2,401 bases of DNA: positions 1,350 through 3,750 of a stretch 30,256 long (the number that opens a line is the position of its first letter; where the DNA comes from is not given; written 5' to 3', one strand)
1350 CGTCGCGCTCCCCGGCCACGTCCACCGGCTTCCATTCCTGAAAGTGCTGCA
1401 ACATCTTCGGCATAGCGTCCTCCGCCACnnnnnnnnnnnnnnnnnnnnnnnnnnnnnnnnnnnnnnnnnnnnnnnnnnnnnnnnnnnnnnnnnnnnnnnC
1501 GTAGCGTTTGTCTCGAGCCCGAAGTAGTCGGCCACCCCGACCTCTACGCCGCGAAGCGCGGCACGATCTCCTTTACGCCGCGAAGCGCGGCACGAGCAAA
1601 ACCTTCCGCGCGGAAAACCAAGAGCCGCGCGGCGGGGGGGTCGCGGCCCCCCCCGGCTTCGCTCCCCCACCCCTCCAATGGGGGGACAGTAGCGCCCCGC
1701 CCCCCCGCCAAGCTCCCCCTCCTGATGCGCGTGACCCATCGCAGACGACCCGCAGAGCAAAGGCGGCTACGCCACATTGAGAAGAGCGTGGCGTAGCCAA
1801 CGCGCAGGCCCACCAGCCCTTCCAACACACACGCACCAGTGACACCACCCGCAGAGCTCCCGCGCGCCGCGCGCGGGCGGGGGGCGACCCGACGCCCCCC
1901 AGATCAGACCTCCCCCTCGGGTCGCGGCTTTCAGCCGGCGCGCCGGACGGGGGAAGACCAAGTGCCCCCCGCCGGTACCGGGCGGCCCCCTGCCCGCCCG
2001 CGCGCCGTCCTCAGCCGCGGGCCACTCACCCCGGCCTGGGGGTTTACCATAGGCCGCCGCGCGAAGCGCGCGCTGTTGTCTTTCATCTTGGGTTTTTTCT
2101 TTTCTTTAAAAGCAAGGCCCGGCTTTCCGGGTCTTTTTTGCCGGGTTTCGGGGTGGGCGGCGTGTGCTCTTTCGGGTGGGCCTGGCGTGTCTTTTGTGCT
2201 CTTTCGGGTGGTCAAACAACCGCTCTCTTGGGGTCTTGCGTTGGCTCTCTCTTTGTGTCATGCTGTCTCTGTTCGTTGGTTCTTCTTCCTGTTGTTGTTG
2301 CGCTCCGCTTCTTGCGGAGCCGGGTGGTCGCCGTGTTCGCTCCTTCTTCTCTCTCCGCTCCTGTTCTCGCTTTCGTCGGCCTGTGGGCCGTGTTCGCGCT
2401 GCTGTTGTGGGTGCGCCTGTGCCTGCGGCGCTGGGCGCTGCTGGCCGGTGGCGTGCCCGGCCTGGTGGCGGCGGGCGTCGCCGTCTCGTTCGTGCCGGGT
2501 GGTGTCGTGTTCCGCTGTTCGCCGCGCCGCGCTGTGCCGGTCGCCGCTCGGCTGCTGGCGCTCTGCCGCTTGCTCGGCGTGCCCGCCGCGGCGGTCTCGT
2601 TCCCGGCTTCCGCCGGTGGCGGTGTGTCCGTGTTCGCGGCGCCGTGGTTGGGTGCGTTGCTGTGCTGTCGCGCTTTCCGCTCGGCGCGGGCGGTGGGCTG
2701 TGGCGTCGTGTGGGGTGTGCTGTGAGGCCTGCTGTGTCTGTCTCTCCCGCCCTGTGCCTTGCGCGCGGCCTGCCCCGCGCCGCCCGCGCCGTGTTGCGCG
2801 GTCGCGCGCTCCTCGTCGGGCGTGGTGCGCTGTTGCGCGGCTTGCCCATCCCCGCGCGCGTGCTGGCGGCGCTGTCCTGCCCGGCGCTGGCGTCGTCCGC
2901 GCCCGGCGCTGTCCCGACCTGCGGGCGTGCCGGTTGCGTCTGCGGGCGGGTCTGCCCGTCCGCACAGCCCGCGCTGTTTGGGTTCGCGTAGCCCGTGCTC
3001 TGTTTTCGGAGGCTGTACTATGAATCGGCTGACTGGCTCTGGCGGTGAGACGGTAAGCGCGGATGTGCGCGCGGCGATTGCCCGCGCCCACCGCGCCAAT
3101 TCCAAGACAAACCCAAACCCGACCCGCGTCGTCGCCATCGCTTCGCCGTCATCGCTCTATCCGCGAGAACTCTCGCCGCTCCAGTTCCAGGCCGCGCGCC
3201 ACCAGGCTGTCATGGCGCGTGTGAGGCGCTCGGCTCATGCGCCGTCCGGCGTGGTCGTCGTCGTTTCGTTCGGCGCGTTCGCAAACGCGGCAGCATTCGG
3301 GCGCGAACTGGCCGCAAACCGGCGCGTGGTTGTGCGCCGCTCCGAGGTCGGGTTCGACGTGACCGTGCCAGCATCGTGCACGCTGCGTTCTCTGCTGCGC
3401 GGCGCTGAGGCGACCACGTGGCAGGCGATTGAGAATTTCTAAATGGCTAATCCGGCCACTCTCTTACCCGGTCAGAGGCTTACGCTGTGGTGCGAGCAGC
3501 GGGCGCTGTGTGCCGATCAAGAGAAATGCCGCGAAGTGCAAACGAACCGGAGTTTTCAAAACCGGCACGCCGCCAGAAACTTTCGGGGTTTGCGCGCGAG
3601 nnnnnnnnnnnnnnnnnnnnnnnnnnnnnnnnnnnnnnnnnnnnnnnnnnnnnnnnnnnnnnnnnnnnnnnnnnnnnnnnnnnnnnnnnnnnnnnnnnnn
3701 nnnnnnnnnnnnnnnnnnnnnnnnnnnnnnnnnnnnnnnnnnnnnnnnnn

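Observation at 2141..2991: An ~850-nt adenine-depleted tract (406 nt with no A) that looks like two adenine-free protein-coding genes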

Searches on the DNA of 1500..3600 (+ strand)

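Call 4: search_dna_similar(query=window:1500-3600:+, collection=phages, mode=distant)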
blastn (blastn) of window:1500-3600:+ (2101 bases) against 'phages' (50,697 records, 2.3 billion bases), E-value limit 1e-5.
No match.

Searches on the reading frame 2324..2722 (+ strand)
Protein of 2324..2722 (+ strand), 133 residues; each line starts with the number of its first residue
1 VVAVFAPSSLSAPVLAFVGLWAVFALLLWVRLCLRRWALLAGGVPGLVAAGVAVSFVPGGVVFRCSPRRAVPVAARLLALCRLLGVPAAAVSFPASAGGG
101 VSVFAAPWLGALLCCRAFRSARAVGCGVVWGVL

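Call 18: find_homologous_proteins(query=window:2324-2722:+, max_evalue=0.01)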
Query window:2324-2722:+ (133 aa): 2 proteins with E <= 0.01 among 997 candidates.
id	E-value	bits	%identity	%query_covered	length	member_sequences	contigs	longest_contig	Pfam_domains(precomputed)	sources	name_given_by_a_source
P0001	5.5e-72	258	99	100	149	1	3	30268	-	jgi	jgi:hypothetical protein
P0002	5.8e-31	125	68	89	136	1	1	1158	-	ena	-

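Call 19: find_encoding_contigs(protein=P0002, flank=10000)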
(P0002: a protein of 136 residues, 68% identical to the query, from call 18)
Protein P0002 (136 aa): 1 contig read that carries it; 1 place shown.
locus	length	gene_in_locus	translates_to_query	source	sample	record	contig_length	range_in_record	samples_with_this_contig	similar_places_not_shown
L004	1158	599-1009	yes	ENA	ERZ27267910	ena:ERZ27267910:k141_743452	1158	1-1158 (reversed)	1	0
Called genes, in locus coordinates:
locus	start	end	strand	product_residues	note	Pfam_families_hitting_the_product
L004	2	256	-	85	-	?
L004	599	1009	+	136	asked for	-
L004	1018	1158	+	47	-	?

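Call 24: find_related_loci(query=A1, collection=metagenome_contigs, flank=10000)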
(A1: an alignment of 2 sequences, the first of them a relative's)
Query A1 (149 aa) in metagenome_contigs; peptide patterns used: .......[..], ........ (x = any residue, [..] = any of these).
226 stretches matched a pattern; 1 encode a relative of the query (tblastn E <= 1e-3); 1 distinct loci.
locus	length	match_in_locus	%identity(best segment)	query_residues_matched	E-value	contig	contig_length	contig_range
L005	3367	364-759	64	9-148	4e-36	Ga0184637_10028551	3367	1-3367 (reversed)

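Call 25: find_related_loci(query=A1, collection=viral_contigs, flank=10000)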
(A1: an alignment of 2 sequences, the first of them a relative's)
Query A1 (149 aa) in viral_contigs; peptide patterns used: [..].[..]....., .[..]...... (x = any residue, [..] = any of these).
44 stretches matched a pattern, but none encodes a relative of the query by tblastn (E <= 1e-3).

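Call 34: find_related_loci(query=A1, collection=genome_contigs, flank=10000)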
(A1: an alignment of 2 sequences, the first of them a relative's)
Query A1 (149 aa) in genome_contigs; peptide patterns used: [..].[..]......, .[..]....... (x = any residue, [..] = any of these).
46 stretches matched a pattern, but none encodes a relative of the query by tblastn (E <= 1e-3).
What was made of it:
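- Tried and rejected: ORF1 in GTDB genomes: nothing (call 34).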

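Call 39: search_protein_families(library=pfam, max_evalue=0.01, proteins=[window:2324-2722:+])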
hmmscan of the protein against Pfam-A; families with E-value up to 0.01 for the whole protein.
window:2324-2722:+ (133 aa): 0 families

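Call 43: search_protein_representatives(alignment_id=A1)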
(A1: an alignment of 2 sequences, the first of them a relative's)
Query: 2 sequences, 149 profile positions. Proteins with E-value up to 0.001 (for the whole library): 1; up to 1e-10: 1; up to 1e-30: 1. The best 1 are listed.
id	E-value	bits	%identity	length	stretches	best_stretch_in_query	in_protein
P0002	1.7e-65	235.9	-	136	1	8-149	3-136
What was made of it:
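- Tried and rejected: ORF1 profile against 1.84 billion representatives: only the one known homologue (call 43).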

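Call 75: search_protein_families(library=phrogs, max_evalue=0.001, proteins=[window:2324-2722:+])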
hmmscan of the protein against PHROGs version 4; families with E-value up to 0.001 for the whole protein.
window:2324-2722:+ (133 aa): 0 families

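Call 83: predict_structure(alignment_id=A1)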
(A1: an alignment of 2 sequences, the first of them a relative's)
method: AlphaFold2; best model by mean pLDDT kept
length: 149 residues; sequences in the alignment: 2
mean_pLDDT: 51.7   pTM: 0.36
mean pLDDT of the five models: 51.7, 50.4, 48.9, 46.4, 43.7
residues with pLDDT >= 90: 0; 70-90: 0; 50-70: 93; < 50: 56
segments of 3 or more residues with pLDDT < 50: 1-3, 13-23, 52-68, 112-114, 134-149
pLDDT, mean of each block of 10 residues (from residue 1): 52 47 49 58 60 43 43 52 58 63 59 54 56 44 35
secondary structure, 60 per line:
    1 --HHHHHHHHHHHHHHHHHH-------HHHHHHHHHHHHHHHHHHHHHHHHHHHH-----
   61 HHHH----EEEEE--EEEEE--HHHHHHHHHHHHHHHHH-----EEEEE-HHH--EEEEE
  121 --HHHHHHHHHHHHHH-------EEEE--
elements in order: H3-20 H28-55 H61-64 E69-73 E76-80 H83-99 E105-109 E116-120 H123-136 E144-147

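Call 100: search_protein_families(library=padloc, max_evalue=0.01, proteins=[window:2324-2722:+])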
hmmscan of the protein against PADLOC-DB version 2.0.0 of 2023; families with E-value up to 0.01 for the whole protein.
window:2324-2722:+ (133 aa): 0 families

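Call 101: search_protein_families(library=ncbifam, max_evalue=0.01, proteins=[window:2324-2722:+])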
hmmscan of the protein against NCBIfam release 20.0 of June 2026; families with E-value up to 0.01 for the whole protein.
window:2324-2722:+ (133 aa): 0 families

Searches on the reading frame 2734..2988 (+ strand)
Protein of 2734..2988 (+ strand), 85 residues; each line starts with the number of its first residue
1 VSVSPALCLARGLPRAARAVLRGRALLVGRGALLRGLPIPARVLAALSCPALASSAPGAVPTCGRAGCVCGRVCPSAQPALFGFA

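Call 39: search_protein_families(library=pfam, max_evalue=0.01, proteins=[window:2734-2988:+])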
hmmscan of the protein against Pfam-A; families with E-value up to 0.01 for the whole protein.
window:2734-2988:+ (85 aa): 0 families

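Call 62: find_homologous_proteins(query=A5, max_evalue=0.01)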
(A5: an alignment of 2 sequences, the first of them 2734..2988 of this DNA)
Query A5 (2 sequences) (85 aa, profile of the alignment): 1 proteins with E <= 0.01 among 1276 candidates.
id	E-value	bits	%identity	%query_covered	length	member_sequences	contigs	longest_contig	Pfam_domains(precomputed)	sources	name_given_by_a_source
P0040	5.0e-40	153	99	100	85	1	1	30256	-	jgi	jgi:hypothetical protein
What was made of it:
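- Tried and rejected: ORF2 profile against the 5.8-billion set: only itself (call 62).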

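Call 71: find_related_loci(query=A8, collection=viral_contigs, flank=6000)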
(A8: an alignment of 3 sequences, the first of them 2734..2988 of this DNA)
Query A8 (85 aa) in viral_contigs; peptide patterns used: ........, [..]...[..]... (x = any residue, [..] = any of these).
44 stretches matched a pattern; 1 encode a relative of the query (tblastn E <= 1e-3); 1 distinct loci.
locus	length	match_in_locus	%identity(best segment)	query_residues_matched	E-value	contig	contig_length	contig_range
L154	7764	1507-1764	66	3-82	1e-25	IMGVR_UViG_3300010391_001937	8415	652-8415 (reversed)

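Call 75: search_protein_families(library=phrogs, max_evalue=0.001, proteins=[window:2734-2988:+])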
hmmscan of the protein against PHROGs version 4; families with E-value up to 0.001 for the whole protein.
window:2734-2988:+ (85 aa): 0 families

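Call 84: predict_structure(protein=window:2734-2988:+)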
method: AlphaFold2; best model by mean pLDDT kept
length: 85 residues; sequences in the alignment: 1
mean_pLDDT: 53.6   pTM: 0.28
mean pLDDT of the five models: 53.6, 49.7, 49.7, 46.5, 44.5
residues with pLDDT >= 90: 0; 70-90: 0; 50-70: 63; < 50: 22
segments of 3 or more residues with pLDDT < 50: 1-3, 51-53, 58-60, 76-85
pLDDT, mean of each block of 10 residues (from residue 1): 52 59 62 56 55 48 56 48 41
secondary structure, 60 per line:
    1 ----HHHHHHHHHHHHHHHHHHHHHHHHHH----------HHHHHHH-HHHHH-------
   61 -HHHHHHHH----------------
elements in order: H5-30 H41-47 H49-53 H62-69
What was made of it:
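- Tried and rejected: AlphaFold models of ORF1 and ORF2 had pLDDT of about 52-54 and were not used (calls 83, 84).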

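Call 91: search_dna_similar(query=window:2734-2988:+, collection=phages, mode=protein, max_evalue=0.1, max_rows=10)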
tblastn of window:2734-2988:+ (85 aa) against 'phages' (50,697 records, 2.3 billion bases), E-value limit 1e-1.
No match.
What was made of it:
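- Tried and rejected: blastn of 1500-3600 and tblastn of ORF2 against 50,697 phage records: no match (calls 4, 91).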

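Call 100: search_protein_families(library=padloc, max_evalue=0.01, proteins=[window:2734-2988:+])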
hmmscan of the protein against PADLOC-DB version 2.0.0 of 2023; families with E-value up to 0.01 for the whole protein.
window:2734-2988:+ (85 aa): 0 families

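Call 101: search_protein_families(library=ncbifam, max_evalue=0.01, proteins=[window:2734-2988:+])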
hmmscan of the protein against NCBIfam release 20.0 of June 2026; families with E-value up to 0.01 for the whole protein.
window:2734-2988:+ (85 aa): 0 families

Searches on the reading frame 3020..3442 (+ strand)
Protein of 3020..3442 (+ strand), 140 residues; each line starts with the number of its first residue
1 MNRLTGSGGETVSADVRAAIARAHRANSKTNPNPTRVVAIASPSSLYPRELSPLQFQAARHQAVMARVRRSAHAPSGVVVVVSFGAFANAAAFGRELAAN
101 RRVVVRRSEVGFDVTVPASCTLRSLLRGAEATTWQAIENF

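Call 6: search_protein_families(library=phrogs, proteins=[window:3020-3442:+])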
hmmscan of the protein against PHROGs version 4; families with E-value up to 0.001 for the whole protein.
window:3020-3442:+ (140 aa): 0 families

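Call 10: find_encoding_contigs(protein=window:3020-3442:+, flank=10000, max_places=10)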
Protein window:3020-3442:+ (140 aa): 5 contigs read that carry it; 3 places shown.
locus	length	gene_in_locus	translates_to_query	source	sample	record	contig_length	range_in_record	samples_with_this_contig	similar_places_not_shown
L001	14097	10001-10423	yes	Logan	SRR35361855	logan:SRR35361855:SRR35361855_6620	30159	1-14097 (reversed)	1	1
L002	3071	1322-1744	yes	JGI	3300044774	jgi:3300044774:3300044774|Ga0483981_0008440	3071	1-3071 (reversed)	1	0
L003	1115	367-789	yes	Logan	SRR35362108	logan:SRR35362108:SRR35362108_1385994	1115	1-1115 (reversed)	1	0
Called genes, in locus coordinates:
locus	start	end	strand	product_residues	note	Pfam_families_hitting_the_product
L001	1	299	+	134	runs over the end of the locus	-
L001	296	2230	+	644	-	-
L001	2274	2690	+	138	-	-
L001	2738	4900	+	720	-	-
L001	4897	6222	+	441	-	-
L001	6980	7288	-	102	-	-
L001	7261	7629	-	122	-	-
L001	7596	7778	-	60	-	-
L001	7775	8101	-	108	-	-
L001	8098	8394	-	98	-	-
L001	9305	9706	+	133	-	-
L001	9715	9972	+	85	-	-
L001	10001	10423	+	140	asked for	-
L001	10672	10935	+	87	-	-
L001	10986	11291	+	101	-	-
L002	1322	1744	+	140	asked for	-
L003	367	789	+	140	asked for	-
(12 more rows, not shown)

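Call 15: find_related_loci(query=window:3020-3442:+, collection=viral_contigs, flank=6000)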
Query window:3020-3442:+ (140 aa) in viral_contigs; peptide patterns used: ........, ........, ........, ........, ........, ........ (x = any residue, [..] = any of these).
23 stretches matched a pattern, but none encodes a relative of the query by tblastn (E <= 1e-3).

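Call 100: search_protein_families(library=padloc, max_evalue=0.01, proteins=[window:3020-3439:+])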
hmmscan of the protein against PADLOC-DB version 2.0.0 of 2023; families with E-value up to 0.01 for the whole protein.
window:3020-3439:+ (140 aa): 0 families

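Call 101: search_protein_families(library=ncbifam, max_evalue=0.01, proteins=[window:3020-3439:+])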
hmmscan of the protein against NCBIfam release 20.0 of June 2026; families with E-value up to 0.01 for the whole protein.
window:3020-3439:+ (140 aa): 0 families
